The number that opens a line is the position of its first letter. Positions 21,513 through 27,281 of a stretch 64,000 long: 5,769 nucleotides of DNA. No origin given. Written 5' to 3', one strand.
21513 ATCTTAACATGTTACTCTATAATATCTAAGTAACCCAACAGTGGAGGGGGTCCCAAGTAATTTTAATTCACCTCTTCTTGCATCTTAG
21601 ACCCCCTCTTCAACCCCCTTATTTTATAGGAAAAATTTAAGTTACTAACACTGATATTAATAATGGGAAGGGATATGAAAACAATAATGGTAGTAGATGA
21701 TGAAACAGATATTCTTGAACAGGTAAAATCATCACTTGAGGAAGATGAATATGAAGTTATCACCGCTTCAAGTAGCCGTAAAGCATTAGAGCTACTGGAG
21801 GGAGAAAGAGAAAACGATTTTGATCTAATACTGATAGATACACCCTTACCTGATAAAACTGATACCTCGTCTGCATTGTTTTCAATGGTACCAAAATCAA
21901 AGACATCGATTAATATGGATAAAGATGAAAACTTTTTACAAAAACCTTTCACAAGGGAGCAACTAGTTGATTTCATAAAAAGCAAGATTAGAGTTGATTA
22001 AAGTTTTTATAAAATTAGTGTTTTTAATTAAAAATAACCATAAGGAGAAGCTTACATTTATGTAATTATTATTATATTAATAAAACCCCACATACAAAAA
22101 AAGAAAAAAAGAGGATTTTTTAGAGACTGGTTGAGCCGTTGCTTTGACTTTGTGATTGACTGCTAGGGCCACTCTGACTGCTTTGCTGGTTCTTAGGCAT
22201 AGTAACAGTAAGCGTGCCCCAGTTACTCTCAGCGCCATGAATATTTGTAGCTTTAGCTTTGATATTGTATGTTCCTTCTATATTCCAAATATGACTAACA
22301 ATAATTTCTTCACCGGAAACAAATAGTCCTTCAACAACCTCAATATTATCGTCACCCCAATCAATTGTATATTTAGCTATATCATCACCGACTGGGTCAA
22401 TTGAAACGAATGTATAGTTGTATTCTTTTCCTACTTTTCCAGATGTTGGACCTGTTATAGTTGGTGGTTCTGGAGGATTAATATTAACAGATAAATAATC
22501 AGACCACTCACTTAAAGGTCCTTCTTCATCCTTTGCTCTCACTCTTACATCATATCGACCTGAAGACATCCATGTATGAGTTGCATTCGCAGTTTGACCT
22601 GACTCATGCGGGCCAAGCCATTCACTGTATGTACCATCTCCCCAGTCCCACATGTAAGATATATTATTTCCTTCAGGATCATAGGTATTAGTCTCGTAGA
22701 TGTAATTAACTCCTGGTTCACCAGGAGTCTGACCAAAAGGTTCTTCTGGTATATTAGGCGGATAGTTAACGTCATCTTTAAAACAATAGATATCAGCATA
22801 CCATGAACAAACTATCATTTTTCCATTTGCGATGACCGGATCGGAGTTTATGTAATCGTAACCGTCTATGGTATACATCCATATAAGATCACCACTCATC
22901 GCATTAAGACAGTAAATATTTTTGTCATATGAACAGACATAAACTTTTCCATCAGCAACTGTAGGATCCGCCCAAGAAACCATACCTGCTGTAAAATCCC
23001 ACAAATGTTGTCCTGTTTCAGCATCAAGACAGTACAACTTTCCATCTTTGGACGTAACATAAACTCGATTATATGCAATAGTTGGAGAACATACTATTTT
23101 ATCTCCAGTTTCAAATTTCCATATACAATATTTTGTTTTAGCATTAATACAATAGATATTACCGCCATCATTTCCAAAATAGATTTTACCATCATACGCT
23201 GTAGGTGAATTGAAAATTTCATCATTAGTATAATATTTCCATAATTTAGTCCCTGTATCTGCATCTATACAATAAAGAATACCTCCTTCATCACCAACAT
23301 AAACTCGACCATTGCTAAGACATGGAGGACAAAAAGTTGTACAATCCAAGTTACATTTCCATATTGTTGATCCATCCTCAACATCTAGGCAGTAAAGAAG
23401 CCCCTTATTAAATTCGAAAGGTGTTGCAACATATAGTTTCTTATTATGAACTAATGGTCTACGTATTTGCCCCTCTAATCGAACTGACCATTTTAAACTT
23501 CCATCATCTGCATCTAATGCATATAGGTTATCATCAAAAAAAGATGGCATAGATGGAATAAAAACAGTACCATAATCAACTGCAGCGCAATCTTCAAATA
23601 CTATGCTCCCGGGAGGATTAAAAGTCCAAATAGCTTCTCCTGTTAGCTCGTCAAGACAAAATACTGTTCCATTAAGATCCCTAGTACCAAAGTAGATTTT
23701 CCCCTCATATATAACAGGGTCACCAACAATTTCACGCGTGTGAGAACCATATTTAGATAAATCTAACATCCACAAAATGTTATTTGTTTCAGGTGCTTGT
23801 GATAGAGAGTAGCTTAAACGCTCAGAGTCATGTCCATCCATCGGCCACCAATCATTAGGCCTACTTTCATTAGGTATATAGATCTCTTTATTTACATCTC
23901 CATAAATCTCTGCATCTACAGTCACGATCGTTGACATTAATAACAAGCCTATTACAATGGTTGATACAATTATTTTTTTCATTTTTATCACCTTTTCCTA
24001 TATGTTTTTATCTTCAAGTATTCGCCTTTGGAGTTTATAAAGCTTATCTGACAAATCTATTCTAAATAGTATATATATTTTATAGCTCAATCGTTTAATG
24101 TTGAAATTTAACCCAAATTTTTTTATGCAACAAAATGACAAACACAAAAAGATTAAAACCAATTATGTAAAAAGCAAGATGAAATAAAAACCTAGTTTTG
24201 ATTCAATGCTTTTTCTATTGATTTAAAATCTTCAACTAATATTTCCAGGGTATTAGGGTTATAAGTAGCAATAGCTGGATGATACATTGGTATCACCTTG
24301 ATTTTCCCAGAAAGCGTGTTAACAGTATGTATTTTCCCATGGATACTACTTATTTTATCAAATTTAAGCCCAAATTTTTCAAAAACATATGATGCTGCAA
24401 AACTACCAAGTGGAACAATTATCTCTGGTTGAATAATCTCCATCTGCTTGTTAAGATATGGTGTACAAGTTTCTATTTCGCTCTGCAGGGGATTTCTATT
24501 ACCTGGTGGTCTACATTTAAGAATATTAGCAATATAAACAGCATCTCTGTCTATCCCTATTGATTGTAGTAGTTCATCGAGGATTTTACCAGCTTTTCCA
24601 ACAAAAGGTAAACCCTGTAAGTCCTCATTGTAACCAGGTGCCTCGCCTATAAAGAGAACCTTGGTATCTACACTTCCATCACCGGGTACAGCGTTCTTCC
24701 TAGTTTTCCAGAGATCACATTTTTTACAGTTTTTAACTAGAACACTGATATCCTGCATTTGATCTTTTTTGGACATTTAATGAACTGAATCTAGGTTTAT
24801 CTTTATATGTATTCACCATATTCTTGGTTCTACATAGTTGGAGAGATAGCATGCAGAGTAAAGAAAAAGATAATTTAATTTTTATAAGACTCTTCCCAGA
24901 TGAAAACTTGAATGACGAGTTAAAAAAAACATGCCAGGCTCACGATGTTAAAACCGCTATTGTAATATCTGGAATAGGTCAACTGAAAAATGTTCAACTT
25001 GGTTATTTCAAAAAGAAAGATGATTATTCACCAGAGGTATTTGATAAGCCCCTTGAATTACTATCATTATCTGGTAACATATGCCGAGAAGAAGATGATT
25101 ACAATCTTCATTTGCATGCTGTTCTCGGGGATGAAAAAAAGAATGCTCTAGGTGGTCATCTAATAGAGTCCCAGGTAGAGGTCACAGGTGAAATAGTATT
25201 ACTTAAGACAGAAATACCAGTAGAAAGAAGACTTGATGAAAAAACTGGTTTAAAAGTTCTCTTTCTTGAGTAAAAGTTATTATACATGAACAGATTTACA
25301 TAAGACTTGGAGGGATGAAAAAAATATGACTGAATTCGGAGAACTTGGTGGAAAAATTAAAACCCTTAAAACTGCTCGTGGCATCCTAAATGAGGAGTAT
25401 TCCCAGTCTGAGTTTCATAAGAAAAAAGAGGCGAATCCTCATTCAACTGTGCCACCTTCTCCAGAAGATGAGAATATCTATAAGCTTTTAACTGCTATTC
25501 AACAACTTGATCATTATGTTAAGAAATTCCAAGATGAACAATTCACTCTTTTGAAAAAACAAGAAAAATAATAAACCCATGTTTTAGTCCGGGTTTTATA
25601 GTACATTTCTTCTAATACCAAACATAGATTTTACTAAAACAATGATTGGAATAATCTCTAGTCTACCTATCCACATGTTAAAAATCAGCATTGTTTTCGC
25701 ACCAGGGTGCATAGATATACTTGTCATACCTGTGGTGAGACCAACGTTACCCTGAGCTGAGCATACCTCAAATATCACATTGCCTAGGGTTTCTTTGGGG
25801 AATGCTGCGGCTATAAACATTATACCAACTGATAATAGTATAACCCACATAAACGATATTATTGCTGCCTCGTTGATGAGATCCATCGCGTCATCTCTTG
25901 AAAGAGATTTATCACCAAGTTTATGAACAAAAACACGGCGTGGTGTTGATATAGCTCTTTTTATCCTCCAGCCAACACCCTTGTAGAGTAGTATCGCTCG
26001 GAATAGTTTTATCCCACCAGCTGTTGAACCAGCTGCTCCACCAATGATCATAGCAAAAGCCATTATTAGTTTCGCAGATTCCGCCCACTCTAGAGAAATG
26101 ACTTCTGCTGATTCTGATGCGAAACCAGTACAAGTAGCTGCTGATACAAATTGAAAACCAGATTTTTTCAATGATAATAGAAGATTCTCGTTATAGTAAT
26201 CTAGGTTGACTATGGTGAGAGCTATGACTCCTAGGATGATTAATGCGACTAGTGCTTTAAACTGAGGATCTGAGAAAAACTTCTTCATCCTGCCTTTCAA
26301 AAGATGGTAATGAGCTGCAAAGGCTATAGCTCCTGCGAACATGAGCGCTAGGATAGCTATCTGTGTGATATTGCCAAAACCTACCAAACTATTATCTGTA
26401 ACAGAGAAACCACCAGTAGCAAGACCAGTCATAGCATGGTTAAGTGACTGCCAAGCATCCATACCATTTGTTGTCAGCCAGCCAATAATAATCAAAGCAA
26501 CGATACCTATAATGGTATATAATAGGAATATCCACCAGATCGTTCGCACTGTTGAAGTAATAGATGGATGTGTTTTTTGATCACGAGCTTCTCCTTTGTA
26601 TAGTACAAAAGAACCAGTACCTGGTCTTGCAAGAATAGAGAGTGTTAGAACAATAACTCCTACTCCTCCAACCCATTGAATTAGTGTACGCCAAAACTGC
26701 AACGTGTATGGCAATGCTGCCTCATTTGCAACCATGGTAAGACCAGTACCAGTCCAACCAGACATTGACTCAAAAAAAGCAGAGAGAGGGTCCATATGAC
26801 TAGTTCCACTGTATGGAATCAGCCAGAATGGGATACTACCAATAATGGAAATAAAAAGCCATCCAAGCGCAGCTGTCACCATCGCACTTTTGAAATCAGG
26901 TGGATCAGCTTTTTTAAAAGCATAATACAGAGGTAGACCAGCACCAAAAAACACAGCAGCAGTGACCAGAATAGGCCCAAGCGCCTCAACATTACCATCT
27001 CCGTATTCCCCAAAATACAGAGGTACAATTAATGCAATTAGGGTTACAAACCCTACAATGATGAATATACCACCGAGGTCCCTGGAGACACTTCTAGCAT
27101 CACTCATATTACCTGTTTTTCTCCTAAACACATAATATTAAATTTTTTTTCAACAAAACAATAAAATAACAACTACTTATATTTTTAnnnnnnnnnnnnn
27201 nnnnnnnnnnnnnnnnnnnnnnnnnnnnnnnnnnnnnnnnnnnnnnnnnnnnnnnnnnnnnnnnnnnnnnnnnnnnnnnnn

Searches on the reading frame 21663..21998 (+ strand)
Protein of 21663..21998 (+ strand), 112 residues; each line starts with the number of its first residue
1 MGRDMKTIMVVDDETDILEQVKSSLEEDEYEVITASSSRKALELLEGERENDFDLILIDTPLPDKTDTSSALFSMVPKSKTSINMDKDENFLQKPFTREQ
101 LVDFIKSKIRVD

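Call 9: search_protein_families(library=pfam, proteins=[window:21663-21998:+], max_evalue=0.0001)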
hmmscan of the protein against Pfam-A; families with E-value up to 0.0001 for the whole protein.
window:21663-21998:+ (112 aa): 1 family
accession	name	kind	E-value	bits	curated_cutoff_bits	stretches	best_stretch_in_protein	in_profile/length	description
PF00072.30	Response_reg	-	2.1e-11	44.4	30.2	1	8-64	1-54/111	Response regulator receiver domain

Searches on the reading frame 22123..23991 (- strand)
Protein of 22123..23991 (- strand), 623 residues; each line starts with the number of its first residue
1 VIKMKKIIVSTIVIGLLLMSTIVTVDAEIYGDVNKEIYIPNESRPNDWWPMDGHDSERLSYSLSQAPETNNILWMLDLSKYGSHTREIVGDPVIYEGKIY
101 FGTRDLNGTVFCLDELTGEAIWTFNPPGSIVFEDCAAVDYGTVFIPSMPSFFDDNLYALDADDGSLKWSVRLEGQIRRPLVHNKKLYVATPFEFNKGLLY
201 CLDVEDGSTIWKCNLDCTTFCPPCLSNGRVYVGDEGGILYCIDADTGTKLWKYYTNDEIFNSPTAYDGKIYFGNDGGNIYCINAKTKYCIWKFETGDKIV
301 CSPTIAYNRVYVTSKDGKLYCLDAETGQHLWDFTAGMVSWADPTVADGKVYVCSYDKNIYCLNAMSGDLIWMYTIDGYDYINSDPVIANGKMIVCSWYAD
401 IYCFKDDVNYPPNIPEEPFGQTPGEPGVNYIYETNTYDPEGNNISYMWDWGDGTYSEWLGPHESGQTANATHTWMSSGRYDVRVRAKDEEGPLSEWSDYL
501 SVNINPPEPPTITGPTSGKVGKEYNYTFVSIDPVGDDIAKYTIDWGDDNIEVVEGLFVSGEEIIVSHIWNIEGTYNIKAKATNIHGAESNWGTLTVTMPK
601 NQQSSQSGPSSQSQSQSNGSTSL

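Call 10: search_protein_families(library=pfam, proteins=[window:22123-23991:-], max_evalue=0.0001)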
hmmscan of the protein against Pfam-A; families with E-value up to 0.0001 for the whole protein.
window:22123-23991:- (623 aa): 6 families
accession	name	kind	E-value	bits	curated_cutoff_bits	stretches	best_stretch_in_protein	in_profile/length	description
PF13360.13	PQQ_2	-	1.1e-59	202.4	27.6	4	266-404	32-184/233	Outer membrane protein assembly factor BamB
PF13570.13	Beta-prop_ACSF4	-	9.3e-54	183.5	133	2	269-406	63-202/329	Beta-alanine-activating enzyme, beta-propeller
PF01011.28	PQQ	-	2.3e-17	63.4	26.7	0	300-335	50-85/595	Glucose/ethanol/alcohol dehydrogenase, beta-propeller domain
PF18911.6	PKD_4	-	6.9e-16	58.5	27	2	434-493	25-75/85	PKD domain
PF00801.26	PKD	-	6.7e-13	48.9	23.5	1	438-494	25-73/80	PKD domain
PF25292.1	Beta-prop_CGLA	-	1.2e-11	45.1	26.8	0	310-380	47-117/316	Lambda-carrageenase beta-propeller domain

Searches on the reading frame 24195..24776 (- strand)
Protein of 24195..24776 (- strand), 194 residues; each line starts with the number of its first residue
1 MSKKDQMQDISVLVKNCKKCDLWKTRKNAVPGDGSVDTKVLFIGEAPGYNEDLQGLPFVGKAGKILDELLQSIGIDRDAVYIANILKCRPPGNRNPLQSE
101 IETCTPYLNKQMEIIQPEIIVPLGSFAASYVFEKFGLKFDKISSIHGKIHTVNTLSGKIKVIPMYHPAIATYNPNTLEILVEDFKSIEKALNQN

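Call 10: search_protein_families(library=pfam, proteins=[window:24195-24776:-], max_evalue=0.0001)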
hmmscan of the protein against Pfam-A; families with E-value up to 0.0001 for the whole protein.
window:24195-24776:- (194 aa): 1 family
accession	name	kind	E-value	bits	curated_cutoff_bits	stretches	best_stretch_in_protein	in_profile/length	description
PF03167.25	UDG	-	4.2e-36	124.5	24.3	1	31-176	1-127/141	Uracil DNA glycosylase superfamily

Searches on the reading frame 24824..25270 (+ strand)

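Call 10: search_protein_families(library=pfam, proteins=[window:24824-25270:+], max_evalue=0.0001)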
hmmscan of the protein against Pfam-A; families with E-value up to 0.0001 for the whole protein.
window:24824-25270:+ (149 aa): 1 family
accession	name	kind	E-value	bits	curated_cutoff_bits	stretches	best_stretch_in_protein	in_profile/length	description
PF03479.20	PCC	-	8.8e-27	94.2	25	1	19-128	3-114/117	Plants and Prokaryotes Conserved (PCC) domain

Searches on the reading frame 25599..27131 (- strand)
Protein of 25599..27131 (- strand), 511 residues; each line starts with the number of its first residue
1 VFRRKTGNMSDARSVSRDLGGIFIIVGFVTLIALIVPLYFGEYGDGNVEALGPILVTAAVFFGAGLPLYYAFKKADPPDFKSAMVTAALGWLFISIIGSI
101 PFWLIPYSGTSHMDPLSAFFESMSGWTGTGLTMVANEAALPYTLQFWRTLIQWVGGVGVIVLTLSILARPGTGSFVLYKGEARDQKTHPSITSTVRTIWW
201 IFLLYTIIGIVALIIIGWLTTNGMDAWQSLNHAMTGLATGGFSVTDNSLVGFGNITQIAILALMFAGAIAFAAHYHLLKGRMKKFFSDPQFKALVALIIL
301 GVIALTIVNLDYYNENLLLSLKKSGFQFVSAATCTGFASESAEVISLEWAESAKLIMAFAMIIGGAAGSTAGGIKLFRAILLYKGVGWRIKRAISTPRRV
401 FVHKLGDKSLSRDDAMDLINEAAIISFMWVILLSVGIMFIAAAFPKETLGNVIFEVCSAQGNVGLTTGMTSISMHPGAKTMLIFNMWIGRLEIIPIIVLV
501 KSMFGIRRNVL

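Call 10: search_protein_families(library=pfam, proteins=[window:25599-27131:-], max_evalue=0.0001)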
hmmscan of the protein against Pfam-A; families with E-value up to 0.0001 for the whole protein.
window:25599-27131:- (511 aa): 1 family
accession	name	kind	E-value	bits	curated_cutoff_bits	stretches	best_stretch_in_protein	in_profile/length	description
PF02386.22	TrkH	-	3.2e-69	234.1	27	1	64-501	15-491/502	Cation transport protein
